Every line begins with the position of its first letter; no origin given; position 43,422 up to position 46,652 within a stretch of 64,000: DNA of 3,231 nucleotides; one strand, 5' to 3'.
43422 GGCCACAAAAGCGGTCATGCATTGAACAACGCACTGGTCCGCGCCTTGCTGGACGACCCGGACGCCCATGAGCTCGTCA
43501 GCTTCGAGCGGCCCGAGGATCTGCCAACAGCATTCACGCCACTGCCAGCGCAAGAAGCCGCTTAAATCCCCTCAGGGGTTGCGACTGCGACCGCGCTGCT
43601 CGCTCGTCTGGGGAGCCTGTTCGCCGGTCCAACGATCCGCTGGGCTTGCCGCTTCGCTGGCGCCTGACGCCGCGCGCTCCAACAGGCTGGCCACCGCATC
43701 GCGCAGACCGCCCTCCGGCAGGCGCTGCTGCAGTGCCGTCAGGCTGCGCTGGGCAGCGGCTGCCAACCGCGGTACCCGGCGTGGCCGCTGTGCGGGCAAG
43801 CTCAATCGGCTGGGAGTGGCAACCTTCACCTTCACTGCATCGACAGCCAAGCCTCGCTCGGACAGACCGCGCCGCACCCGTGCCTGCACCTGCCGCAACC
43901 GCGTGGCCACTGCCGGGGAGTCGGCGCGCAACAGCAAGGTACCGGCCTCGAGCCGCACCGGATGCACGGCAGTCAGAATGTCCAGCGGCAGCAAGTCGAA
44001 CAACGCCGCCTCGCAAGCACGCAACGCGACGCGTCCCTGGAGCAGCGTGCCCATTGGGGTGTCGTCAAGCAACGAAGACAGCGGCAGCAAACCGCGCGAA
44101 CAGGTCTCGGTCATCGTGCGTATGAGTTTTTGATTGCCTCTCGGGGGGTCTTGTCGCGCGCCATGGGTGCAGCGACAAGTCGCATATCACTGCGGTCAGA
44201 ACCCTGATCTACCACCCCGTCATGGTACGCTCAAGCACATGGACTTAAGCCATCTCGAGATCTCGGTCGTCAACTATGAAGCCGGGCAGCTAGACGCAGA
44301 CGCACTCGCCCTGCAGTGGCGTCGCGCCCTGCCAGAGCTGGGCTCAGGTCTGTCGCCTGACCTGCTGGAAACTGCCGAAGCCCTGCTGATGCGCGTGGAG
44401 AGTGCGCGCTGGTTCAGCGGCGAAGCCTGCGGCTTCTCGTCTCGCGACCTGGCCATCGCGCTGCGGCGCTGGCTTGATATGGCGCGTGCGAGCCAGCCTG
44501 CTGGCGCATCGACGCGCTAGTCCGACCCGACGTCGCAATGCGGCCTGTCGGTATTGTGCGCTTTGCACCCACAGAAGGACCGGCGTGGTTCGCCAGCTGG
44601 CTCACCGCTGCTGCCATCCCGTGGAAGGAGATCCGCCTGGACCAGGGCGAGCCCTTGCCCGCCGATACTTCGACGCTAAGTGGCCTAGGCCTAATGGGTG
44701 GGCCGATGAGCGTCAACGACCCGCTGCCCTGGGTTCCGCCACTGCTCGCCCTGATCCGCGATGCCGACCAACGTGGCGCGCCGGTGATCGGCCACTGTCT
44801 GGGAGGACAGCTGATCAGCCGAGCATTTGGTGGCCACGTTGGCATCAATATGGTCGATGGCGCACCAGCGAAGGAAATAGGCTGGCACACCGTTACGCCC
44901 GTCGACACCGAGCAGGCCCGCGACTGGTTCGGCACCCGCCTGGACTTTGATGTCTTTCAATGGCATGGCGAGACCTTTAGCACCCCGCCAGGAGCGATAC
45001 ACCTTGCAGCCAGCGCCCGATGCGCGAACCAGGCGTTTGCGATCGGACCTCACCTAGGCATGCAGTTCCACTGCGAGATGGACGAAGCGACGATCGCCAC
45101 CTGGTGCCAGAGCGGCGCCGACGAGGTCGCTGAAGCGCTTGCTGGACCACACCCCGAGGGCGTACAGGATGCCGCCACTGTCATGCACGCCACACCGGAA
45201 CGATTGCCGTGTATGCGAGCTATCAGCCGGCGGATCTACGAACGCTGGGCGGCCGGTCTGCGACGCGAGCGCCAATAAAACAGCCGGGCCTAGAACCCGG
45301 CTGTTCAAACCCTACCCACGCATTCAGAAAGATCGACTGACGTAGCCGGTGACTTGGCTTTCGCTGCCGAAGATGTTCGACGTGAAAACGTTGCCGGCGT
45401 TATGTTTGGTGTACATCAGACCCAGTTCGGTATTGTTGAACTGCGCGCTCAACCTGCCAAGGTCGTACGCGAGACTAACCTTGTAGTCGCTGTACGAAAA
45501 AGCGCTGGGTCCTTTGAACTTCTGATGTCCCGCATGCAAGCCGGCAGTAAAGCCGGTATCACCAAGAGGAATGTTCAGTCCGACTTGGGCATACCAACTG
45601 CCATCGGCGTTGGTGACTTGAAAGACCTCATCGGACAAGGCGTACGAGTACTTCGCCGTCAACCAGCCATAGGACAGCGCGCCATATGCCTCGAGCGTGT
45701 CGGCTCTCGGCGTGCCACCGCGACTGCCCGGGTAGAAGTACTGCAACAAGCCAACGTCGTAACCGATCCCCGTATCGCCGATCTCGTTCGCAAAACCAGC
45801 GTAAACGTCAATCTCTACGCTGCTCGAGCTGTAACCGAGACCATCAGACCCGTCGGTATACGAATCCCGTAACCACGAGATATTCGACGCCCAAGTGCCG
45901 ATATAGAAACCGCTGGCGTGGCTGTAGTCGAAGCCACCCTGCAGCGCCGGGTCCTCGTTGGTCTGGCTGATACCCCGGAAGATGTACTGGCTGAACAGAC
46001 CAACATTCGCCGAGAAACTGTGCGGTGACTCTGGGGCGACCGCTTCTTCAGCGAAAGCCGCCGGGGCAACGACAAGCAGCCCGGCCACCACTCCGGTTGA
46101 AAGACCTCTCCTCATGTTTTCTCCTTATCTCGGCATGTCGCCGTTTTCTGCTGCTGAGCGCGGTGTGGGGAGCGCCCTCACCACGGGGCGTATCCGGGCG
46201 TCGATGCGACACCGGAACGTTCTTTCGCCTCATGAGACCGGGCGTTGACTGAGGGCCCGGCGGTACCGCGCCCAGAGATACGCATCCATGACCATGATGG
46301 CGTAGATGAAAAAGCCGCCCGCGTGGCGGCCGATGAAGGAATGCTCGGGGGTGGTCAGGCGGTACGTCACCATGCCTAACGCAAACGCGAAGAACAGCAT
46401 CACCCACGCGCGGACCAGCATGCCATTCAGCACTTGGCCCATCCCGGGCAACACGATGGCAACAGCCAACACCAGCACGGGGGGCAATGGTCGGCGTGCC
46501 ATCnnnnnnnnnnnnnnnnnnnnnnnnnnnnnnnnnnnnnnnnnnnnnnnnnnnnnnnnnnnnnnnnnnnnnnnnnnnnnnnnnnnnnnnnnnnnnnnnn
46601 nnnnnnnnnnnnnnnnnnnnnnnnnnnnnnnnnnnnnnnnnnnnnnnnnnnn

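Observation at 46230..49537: Uncharacterised six-gene membrane module: three tiny TM proteins, an APC permease and two more TM proteins, attached to the methylamine operon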

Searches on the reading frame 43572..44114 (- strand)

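Call 91: search_protein_families(library=pfam, max_evalue=0.001, proteins=[window:43572-44114:-])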
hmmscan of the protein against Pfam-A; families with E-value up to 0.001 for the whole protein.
window:43572-44114:- (180 aa): 2 families
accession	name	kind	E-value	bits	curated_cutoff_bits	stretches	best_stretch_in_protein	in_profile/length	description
PF05258.17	DciA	-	4.1e-08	33.8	24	1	12-96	2-89/89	Dna[CI] antecedent, DciA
PF02120.21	Flg_hook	-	0.00074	19.7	29.8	0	59-101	39-81/85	Flagellar hook-length control protein FliK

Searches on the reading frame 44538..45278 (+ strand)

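Call 3: search_protein_families(library=pfam, max_evalue=1, proteins=[window:44538-45278:+])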
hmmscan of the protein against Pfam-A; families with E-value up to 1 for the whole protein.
window:44538-45278:+ (246 aa): 2 families
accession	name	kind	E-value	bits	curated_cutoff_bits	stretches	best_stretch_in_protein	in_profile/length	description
PF00117.34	GATase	-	4.8e-12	46.4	22.8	1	45-181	41-173/190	Glutamine amidotransferase class-I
PF07722.19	Peptidase_C26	-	0.00096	19.4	20.5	1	70-102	95-127/219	Peptidase C26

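Call 4: search_protein_families(library=ncbifam, max_evalue=1, proteins=[window:44538-45278:+])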
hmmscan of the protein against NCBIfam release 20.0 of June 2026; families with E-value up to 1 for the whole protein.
window:44538-45278:+ (246 aa): 20 families
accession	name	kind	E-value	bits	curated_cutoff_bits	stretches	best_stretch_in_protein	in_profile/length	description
NF005458.0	PRK07053.1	equivalog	1.7e-34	119.2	250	1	7-201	8-200/234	glutamine amidotransferase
NF005072.0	PRK06490.1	equivalog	1.3e-27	96.3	339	1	35-212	47-218/251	glutamine amidotransferase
NF006562.0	PRK09065.1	equivalog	2.8e-20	72.9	205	1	15-199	26-208/242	glutamine amidotransferase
NF006098.0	PRK08250.1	equivalog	3.3e-16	59.5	301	1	12-199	11-200/239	glutamine amidotransferase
NF005743.0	PRK07567.1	equivalog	7.9e-12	45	264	1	30-188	35-199/245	glutamine amidotransferase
TIGR00888.1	guaA_Nterm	equivalog_domain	1.6e-08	34.2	172.15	1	48-183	43-169/188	glutamine-hydrolyzing GMP synthase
NF001975.0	PRK00758.1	equivalog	6.9e-08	32.3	198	1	78-183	66-167/185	GMP synthase subunit A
NF000848.1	PRK00074.1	equivalog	7.4e-06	24.8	400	1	47-183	42-172/512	glutamine-hydrolyzing GMP synthase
NF004212.0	PRK05665.1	equivalog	5.3e-05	23.1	309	1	41-181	52-188/241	amidotransferase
NF005849.0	PRK07765.1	equivalog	0.00099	18.4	308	1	70-101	66-97/219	aminodeoxychorismate/anthranilate synthase component II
TIGR01368.1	CPSaseIIsmall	equivalog_domain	0.012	14.6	307.35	1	66-100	232-266/361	glutamine-hydrolyzing carbamoyl-phosphate synthase small subunit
NF007073.0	PRK09522.1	equivalog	0.018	13.9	738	1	79-103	75-100/531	bifunctional anthranilate synthase glutamate amidotransferase component TrpG/anthranilate phosphoribosyltransferase TrpD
NF009475.0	PRK12838.1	equivalog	0.036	13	221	1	68-100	228-260/359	carbamoyl phosphate synthase small subunit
NF011201.0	PRK14607.1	equivalog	0.042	12.5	670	1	80-101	73-94/534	bifunctional anthranilate synthase component II/anthranilate phosphoribosyltransferase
TIGR00566.1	trpG_papA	subfamily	0.061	13.1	121.05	1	71-101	66-95/192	glutamine amidotransferase of anthranilate synthase or aminodeoxychorismate synthase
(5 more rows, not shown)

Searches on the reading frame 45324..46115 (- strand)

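Call 3: search_protein_families(library=pfam, max_evalue=1, proteins=[window:45324-46115:-])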
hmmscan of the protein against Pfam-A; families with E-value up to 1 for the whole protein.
window:45324-46115:- (263 aa): 1 family
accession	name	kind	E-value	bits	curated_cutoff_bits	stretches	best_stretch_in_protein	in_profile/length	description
PF09694.16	Gcw_chp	-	5e-54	184.2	24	1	27-244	3-217/230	Bacterial protein of unknown function (Gcw_chp)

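Call 4: search_protein_families(library=ncbifam, max_evalue=1, proteins=[window:45324-46115:-])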
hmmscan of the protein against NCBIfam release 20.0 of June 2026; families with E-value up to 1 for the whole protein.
window:45324-46115:- (263 aa): 1 family
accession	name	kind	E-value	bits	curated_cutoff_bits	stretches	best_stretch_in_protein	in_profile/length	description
TIGR02001.1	gcw_chp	subfamily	2.3e-49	168.1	47.15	1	10-228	10-214/244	TorF family putative porin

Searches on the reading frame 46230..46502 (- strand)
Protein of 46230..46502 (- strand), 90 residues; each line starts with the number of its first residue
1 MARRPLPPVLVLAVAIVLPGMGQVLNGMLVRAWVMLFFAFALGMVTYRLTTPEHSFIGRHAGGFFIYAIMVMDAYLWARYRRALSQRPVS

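Call 3: search_protein_families(library=pfam, max_evalue=1, proteins=[window:46230-46502:-])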
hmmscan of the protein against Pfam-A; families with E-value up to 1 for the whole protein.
window:46230-46502:- (90 aa): 2 families
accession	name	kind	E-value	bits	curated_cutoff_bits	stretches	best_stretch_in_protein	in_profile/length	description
PF18935.5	DUF5683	-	0.0022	18.5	26.7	1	11-47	8-41/151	Family of unknown function (DUF5683)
PF24377.1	DUF7533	-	0.045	14.3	27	1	9-53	11-55/74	Family of unknown function (DUF7533)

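Call 4: search_protein_families(library=ncbifam, max_evalue=1, proteins=[window:46230-46502:-])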
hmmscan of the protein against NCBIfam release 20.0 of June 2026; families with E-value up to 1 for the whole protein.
window:46230-46502:- (90 aa): 0 families

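Call 90: search_protein_families(library=pfam, alignment_id=A4, max_evalue=0.05)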
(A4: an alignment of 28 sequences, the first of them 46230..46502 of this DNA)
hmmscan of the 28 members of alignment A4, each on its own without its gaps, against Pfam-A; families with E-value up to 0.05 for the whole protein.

A. member 1, window:46230-46502:- (90 aa): 2 families
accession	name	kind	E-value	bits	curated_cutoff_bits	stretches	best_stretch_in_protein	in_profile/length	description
PF18935.5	DUF5683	-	0.0022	18.5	26.7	1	11-47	8-41/151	Family of unknown function (DUF5683)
PF24377.1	DUF7533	-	0.045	14.3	27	1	9-53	11-55/74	Family of unknown function (DUF7533)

B. families by the number of members that match (of 28 scanned): 6 families
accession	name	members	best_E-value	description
PF18935.5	DUF5683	19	9.4e-05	Family of unknown function (DUF5683)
PF24377.1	DUF7533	10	0.00011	Family of unknown function (DUF7533)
PF20382.3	DUF6677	7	0.0014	Family of unknown function (DUF6677)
PF19744.4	DUF6232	1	0.00011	Family of unknown function (DUF6232)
PF20226.3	DUF6585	1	0.025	Family of unknown function (DUF6585)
PF01184.24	Gpr1_Fun34_YaaH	1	0.029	GPR1/FUN34/yaaH family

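Call 107: search_solved_structures(query=A4, max_evalue=1)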
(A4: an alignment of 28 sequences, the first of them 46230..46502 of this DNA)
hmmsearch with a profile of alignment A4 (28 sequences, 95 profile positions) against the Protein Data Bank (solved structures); distinct sequences matched with E-value up to 1: 0.
